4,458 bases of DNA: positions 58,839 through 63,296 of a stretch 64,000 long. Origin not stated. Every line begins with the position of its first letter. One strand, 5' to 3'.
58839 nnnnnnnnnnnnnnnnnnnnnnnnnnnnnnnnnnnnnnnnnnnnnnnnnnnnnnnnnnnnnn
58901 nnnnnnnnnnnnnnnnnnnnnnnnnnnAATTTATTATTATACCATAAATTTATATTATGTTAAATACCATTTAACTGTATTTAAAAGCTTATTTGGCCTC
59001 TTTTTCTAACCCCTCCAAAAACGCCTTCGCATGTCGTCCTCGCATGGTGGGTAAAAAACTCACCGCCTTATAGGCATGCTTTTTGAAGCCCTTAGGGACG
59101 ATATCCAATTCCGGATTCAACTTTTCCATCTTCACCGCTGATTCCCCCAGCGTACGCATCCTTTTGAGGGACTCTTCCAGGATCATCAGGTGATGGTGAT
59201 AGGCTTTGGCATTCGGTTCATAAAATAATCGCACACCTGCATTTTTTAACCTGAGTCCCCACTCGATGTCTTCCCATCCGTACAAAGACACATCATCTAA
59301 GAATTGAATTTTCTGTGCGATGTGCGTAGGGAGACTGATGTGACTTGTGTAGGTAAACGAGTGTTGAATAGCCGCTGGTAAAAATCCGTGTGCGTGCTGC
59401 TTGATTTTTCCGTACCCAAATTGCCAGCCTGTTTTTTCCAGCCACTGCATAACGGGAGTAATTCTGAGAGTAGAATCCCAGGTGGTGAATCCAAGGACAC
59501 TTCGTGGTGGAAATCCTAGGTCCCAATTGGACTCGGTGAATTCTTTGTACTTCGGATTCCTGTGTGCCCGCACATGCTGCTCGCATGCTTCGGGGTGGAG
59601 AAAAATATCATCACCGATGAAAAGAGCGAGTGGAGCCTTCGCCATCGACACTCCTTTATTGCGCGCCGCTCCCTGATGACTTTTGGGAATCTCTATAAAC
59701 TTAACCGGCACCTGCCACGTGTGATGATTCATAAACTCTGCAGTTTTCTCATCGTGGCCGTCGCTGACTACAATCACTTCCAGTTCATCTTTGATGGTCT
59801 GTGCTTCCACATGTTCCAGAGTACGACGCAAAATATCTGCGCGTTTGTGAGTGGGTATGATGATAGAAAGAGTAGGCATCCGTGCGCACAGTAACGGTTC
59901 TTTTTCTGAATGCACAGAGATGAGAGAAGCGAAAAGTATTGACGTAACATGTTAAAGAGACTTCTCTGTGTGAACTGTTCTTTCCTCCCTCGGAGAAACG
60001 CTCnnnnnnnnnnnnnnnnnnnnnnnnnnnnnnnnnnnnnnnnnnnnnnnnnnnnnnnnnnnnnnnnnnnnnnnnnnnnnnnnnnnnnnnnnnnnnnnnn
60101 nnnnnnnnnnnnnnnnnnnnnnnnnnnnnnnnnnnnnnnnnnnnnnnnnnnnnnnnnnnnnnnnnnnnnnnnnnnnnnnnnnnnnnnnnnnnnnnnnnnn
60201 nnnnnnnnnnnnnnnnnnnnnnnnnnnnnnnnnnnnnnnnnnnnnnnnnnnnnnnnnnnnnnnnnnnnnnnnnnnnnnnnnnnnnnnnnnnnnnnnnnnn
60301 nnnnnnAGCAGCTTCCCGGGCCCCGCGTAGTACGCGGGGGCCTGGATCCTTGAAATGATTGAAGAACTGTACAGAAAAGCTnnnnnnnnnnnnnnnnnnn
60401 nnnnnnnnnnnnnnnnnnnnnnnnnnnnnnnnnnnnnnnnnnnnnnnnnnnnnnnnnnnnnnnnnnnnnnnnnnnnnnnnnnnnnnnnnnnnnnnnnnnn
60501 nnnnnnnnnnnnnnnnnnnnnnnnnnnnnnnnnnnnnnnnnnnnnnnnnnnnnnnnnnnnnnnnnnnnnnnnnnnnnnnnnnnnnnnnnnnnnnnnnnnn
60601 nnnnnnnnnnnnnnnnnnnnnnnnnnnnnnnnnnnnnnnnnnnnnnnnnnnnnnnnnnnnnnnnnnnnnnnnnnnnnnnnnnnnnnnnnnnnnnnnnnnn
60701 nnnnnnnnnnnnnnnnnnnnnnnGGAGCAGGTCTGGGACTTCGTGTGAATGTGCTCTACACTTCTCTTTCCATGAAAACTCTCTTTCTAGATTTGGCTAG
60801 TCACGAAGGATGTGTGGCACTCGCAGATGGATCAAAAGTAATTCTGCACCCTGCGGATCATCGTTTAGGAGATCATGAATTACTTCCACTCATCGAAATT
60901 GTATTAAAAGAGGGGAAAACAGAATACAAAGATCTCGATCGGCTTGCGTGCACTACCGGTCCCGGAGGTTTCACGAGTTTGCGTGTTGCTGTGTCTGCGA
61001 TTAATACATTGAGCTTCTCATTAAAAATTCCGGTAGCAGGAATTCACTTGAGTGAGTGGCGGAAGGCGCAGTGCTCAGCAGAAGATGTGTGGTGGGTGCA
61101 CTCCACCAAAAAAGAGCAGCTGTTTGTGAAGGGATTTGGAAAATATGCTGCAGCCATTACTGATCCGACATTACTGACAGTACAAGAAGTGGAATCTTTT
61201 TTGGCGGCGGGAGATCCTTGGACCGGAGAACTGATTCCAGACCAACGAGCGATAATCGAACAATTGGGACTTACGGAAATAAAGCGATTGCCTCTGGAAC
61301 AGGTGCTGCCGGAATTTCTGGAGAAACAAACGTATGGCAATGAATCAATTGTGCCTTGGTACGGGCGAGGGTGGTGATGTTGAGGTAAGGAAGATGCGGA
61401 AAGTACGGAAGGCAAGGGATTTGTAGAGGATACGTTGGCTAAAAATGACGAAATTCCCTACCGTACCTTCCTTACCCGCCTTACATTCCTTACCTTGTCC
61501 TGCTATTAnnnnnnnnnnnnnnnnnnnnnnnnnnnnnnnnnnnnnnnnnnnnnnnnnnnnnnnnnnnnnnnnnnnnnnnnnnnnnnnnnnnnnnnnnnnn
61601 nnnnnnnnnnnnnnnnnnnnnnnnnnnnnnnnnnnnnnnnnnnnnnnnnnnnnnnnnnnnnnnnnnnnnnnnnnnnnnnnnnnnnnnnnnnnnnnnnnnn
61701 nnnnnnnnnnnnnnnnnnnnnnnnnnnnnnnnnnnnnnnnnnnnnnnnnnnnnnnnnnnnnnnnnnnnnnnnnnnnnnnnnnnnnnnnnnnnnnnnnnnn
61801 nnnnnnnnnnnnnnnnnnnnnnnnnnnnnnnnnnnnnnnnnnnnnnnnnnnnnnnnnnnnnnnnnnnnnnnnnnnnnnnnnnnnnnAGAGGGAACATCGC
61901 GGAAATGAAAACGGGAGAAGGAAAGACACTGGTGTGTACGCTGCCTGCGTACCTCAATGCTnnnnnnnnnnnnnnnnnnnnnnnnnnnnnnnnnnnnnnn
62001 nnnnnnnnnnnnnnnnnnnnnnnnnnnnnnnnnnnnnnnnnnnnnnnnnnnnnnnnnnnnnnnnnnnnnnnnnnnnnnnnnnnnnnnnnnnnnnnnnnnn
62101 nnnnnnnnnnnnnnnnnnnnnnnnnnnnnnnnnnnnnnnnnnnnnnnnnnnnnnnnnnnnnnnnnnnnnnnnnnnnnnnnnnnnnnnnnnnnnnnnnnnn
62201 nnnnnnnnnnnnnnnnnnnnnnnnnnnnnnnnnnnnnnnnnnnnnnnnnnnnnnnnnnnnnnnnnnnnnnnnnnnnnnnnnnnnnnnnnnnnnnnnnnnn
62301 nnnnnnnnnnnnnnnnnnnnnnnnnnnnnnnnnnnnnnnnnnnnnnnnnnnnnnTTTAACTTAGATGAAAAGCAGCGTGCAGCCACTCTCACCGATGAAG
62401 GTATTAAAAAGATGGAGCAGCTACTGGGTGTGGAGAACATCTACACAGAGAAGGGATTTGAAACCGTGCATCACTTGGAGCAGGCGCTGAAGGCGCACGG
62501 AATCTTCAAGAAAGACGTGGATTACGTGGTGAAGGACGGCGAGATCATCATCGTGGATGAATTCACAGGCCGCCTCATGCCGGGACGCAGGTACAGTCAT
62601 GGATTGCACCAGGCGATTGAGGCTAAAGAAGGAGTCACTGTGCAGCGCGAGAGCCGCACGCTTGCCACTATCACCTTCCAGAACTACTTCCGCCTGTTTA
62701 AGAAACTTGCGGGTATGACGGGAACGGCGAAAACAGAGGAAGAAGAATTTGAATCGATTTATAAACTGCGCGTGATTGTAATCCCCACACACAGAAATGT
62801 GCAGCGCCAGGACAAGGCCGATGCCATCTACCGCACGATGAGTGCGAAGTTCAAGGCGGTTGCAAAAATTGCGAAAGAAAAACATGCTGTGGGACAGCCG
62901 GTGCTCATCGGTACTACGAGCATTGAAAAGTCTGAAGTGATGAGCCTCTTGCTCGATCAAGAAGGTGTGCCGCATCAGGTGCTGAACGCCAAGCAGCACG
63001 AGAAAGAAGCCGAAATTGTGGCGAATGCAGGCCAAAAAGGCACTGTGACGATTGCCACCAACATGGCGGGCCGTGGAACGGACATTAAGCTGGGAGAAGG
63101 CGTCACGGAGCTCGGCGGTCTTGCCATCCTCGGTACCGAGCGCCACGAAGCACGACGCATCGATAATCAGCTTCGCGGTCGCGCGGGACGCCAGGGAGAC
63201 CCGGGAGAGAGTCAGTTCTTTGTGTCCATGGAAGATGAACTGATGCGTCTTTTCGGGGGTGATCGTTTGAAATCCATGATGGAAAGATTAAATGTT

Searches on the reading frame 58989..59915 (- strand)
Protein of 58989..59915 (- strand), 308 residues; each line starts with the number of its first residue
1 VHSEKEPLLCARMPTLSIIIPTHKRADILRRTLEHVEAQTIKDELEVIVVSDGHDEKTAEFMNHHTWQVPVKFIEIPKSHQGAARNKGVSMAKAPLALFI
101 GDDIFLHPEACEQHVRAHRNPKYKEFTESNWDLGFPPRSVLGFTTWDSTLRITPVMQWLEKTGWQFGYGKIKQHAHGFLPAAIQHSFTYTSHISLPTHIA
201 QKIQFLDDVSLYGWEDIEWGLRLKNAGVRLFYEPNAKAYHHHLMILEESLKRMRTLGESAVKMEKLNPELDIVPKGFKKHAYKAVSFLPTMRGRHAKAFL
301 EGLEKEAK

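Call 95: search_protein_families(library=pfam, proteins=[window:58989-59915:-], max_evalue=0.001)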
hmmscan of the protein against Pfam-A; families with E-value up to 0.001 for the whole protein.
window:58989-59915:- (308 aa): 3 families
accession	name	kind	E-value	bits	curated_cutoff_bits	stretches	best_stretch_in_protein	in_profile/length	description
PF00535.33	Glycos_transf_2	-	2.6e-18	67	23.3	1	17-122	1-107/168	Glycosyl transferase family 2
PF13641.12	Glyco_tranf_2_3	-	1.2e-11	45.6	27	1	14-253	1-224/230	Glycosyltransferase like family 2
PF10111.15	Glyco_tranf_2_2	-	0.00012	22.1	27.3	1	18-115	2-103/276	Glycosyltransferase like family 2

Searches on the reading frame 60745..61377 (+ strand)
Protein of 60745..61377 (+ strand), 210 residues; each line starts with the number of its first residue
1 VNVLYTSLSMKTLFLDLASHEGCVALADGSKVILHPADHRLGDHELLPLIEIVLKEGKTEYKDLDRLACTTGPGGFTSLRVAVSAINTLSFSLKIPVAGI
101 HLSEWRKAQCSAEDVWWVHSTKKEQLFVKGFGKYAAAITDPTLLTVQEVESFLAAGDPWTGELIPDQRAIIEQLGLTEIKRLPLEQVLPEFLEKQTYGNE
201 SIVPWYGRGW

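Call 61: search_protein_families(library=pfam, proteins=[window:60745-61377:+])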
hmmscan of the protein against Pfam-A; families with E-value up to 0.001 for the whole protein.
window:60745-61377:+ (210 aa): 1 family
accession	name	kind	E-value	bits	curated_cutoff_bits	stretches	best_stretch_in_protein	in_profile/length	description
PF00814.31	TsaD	-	1.7e-14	54.6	24.8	1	45-127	32-119/264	tRNA N6-adenosine threonylcarbamoyltransferase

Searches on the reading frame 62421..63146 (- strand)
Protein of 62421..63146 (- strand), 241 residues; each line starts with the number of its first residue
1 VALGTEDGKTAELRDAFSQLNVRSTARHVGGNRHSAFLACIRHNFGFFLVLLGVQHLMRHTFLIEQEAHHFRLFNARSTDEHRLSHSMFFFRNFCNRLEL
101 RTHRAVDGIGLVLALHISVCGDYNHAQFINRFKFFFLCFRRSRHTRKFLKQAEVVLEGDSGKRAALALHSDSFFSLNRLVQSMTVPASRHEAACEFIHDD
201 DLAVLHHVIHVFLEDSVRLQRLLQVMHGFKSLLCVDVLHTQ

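Call 61: search_protein_families(library=pfam, proteins=[window:62421-63146:-])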
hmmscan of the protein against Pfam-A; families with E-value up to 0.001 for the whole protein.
window:62421-63146:- (241 aa): 0 families

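Call 71: find_encoding_contigs(protein=window:62421-63146:-, flank=10000, max_places=3)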
Protein window:62421-63146:- (241 aa): no gene with exactly this product is on record in the collection.
